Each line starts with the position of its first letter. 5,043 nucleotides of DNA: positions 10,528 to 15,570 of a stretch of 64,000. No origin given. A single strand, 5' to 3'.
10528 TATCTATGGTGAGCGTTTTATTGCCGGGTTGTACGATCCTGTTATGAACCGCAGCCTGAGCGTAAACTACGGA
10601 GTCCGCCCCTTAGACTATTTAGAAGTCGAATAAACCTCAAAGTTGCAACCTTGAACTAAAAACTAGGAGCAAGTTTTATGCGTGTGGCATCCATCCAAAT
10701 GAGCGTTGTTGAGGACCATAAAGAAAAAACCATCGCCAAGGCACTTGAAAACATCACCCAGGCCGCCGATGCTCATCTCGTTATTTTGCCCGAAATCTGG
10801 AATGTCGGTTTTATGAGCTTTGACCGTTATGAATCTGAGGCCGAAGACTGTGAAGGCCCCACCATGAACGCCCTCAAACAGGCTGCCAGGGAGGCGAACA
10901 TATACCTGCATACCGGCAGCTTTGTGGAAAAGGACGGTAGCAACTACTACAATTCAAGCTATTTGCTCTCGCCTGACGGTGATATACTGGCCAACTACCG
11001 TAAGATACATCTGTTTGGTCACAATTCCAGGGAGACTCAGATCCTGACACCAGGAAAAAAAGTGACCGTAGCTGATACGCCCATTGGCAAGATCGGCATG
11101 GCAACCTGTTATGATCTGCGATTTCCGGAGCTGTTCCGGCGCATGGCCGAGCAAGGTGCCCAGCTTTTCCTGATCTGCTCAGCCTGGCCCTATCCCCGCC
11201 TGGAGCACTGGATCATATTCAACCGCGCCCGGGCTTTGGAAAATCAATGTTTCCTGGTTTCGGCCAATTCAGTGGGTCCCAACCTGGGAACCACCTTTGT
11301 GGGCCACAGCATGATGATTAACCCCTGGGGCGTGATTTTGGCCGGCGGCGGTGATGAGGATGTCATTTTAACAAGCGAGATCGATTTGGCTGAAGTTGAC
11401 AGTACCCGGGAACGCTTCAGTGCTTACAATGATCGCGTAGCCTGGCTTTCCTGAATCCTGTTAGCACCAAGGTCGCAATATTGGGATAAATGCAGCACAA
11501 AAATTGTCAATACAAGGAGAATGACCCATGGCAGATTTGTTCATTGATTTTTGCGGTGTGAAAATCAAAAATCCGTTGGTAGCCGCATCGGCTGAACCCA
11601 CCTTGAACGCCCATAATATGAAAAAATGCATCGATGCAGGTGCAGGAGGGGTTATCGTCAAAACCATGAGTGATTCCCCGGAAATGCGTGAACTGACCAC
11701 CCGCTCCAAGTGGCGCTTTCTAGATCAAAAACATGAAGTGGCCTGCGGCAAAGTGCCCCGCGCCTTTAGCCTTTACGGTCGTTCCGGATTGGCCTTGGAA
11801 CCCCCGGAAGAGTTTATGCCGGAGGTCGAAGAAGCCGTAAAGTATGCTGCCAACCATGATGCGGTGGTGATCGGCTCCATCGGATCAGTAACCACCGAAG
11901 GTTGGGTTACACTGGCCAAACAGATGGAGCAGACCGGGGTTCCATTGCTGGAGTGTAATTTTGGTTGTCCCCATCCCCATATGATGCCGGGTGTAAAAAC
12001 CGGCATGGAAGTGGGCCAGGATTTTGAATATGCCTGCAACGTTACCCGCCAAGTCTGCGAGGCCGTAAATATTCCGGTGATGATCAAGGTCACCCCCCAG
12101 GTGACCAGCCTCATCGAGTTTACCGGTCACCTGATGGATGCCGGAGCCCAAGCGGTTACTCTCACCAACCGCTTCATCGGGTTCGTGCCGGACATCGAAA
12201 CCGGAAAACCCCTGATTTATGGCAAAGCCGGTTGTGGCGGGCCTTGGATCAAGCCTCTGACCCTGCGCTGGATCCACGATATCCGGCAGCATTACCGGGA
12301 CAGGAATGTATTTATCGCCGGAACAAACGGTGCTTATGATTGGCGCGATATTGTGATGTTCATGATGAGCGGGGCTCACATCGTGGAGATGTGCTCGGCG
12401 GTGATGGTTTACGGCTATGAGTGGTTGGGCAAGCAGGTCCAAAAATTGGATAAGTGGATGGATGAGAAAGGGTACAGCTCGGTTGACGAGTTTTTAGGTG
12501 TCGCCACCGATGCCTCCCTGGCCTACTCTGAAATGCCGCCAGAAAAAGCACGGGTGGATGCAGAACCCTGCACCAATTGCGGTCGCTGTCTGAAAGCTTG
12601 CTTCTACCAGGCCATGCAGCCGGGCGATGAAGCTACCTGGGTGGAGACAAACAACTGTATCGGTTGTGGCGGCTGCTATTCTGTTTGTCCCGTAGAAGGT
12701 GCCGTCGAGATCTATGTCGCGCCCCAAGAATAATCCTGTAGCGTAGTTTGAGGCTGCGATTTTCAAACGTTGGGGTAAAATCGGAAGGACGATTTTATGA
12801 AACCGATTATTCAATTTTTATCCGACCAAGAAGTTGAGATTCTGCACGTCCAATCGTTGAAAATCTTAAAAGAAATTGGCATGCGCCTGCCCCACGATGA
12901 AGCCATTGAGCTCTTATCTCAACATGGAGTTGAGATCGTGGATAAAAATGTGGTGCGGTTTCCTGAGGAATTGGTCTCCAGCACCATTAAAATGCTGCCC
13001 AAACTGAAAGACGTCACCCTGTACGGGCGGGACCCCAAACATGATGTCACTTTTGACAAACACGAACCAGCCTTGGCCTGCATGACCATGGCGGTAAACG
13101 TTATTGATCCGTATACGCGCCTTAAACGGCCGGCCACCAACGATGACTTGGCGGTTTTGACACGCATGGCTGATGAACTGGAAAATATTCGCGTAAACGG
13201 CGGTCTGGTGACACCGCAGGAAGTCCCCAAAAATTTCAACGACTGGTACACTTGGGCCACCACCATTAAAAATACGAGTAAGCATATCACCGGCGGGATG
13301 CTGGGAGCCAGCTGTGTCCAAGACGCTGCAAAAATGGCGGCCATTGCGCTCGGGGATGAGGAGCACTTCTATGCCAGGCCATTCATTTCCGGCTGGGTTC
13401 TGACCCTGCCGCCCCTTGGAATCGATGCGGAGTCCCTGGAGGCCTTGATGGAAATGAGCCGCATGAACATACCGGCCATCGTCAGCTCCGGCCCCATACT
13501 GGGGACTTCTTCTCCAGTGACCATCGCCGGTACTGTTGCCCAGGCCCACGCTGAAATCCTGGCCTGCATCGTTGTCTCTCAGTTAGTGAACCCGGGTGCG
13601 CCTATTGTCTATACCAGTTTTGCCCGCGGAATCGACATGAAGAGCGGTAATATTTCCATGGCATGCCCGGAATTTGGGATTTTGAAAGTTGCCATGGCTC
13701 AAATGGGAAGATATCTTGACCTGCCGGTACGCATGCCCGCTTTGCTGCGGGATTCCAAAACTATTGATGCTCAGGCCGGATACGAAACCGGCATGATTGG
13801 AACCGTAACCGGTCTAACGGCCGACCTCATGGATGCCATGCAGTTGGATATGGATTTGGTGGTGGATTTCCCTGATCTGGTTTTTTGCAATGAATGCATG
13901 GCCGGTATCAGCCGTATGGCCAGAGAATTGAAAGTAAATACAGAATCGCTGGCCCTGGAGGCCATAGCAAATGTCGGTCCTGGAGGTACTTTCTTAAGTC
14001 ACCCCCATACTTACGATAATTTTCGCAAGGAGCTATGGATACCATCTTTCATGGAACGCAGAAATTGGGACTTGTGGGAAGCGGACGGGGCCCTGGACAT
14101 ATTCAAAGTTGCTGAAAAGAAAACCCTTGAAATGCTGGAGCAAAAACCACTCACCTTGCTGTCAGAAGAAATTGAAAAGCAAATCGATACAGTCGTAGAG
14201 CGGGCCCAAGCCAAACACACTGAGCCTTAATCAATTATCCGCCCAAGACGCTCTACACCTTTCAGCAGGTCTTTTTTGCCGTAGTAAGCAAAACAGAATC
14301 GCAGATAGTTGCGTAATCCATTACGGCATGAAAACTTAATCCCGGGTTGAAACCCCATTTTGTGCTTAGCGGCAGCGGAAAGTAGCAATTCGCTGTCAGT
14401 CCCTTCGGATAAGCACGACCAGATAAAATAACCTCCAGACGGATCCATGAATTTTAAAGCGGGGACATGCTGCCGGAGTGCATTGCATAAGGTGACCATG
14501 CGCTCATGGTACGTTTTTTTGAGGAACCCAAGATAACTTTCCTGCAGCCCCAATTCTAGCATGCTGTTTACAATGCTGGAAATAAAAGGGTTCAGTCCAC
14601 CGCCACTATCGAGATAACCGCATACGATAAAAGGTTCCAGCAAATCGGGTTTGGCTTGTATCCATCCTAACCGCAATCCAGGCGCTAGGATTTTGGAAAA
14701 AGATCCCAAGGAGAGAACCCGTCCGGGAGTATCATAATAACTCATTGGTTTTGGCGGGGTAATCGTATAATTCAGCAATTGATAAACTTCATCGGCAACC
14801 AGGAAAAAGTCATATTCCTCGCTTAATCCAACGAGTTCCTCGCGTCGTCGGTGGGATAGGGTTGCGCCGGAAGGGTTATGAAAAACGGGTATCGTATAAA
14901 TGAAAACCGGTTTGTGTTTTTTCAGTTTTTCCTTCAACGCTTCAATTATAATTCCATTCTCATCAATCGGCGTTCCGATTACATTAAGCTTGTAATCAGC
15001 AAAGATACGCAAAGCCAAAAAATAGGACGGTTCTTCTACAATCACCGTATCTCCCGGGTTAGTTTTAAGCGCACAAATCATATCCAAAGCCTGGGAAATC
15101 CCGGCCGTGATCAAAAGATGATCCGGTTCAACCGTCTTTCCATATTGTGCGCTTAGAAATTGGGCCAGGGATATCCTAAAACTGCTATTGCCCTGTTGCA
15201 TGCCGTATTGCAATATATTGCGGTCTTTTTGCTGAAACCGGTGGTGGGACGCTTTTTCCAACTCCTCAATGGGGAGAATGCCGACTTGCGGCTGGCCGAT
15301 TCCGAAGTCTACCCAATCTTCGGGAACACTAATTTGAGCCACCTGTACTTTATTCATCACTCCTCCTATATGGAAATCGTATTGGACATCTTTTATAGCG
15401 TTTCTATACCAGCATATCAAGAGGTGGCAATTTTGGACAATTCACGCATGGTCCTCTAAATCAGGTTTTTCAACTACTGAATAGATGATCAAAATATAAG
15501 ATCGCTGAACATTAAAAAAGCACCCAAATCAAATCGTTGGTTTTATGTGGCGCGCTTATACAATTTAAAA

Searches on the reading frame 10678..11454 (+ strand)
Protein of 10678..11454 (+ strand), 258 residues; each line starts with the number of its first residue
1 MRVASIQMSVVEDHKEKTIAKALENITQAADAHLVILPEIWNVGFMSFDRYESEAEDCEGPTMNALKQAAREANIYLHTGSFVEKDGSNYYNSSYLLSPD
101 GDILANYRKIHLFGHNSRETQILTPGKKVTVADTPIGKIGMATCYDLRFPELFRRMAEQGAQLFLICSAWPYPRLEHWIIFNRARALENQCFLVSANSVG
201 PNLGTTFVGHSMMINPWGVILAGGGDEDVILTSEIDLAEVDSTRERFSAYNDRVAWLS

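Call 47: search_protein_families(library=pfam, proteins=[window:10678-11454:+], max_evalue=0.000001)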
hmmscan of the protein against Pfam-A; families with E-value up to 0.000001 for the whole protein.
window:10678-11454:+ (258 aa): 1 family
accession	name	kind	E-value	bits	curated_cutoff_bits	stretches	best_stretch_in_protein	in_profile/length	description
PF00795.27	CN_hydrolase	-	5.3e-63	213.2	23.2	1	2-244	1-255/256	Carbon-nitrogen hydrolase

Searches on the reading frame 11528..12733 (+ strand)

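Call 47: search_protein_families(library=pfam, proteins=[window:11528-12733:+], max_evalue=0.000001)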
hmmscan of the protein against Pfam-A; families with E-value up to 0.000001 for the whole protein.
window:11528-12733:+ (401 aa): 8 families
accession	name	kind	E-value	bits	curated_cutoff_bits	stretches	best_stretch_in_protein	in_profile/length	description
PF01180.27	DHO_dh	-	8e-20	71.6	27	1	7-311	5-291/291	Dihydroorotate dehydrogenase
PF14697.11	Fer4_21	-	4.4e-11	43.2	35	1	341-394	1-58/59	4Fe-4S dicluster domain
PF13237.11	Fer4_10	-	3.2e-08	33.8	25.5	1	342-388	3-53/53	4Fe-4S dicluster domain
PF13187.11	Fer4_9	-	3.6e-08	33.7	27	1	348-389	2-49/52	4Fe-4S dicluster domain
PF12837.12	Fer4_6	-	7e-08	32.5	25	0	341-362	2-23/24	4Fe-4S binding domain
PF00037.32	Fer4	-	1.1e-07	31.8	21.1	0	372-390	3-21/24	4Fe-4S binding domain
PF12797.12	Fer4_2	-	2.2e-07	30.8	24.5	0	370-389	3-22/22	4Fe-4S binding domain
PF12838.12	Fer4_7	-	5.9e-07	30.3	27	0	348-389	2-50/52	4Fe-4S dicluster domain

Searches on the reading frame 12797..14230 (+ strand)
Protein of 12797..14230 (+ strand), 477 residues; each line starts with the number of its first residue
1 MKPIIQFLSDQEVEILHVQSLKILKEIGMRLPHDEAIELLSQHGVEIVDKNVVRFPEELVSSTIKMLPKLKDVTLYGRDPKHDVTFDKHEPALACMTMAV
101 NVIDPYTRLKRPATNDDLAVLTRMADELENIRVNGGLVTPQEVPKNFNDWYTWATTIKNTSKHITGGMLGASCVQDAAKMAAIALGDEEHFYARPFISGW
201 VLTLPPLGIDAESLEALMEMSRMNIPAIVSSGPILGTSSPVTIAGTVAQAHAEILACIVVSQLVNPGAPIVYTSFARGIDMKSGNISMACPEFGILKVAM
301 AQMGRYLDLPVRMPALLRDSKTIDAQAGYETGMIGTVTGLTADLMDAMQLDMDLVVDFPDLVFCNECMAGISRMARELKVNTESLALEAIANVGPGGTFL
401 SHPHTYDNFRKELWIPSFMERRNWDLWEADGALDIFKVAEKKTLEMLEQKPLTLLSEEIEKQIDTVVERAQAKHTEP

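Call 48: search_protein_families(library=pfam, proteins=[window:12797-14230:+], max_evalue=0.000001)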
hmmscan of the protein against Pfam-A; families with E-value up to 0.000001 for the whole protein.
window:12797-14230:+ (477 aa): 1 family
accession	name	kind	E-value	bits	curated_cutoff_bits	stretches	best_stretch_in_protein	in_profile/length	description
PF06253.16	MTTB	-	1.7e-96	323.7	25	1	3-472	29-497/500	Trimethylamine methyltransferase (MTTB)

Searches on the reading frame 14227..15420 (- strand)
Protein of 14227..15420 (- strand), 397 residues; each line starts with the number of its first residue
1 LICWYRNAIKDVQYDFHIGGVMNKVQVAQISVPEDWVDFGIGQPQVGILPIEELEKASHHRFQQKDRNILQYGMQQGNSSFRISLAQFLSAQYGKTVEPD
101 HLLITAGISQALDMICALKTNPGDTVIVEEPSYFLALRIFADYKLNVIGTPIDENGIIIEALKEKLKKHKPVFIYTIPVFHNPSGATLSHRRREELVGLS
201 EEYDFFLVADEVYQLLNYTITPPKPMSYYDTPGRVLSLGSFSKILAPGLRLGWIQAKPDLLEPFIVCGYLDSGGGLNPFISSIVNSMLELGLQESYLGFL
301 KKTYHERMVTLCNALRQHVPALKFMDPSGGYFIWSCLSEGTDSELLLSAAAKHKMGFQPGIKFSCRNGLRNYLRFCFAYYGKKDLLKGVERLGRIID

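Call 48: search_protein_families(library=pfam, proteins=[window:14227-15420:-], max_evalue=0.000001)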
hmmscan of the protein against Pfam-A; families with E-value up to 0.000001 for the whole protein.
window:14227-15420:- (397 aa): 1 family
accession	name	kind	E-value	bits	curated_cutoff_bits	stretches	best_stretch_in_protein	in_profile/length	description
PF00155.27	Aminotran_1_2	-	6e-34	118.2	19.7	1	35-392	2-361/361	Aminotransferase class I and II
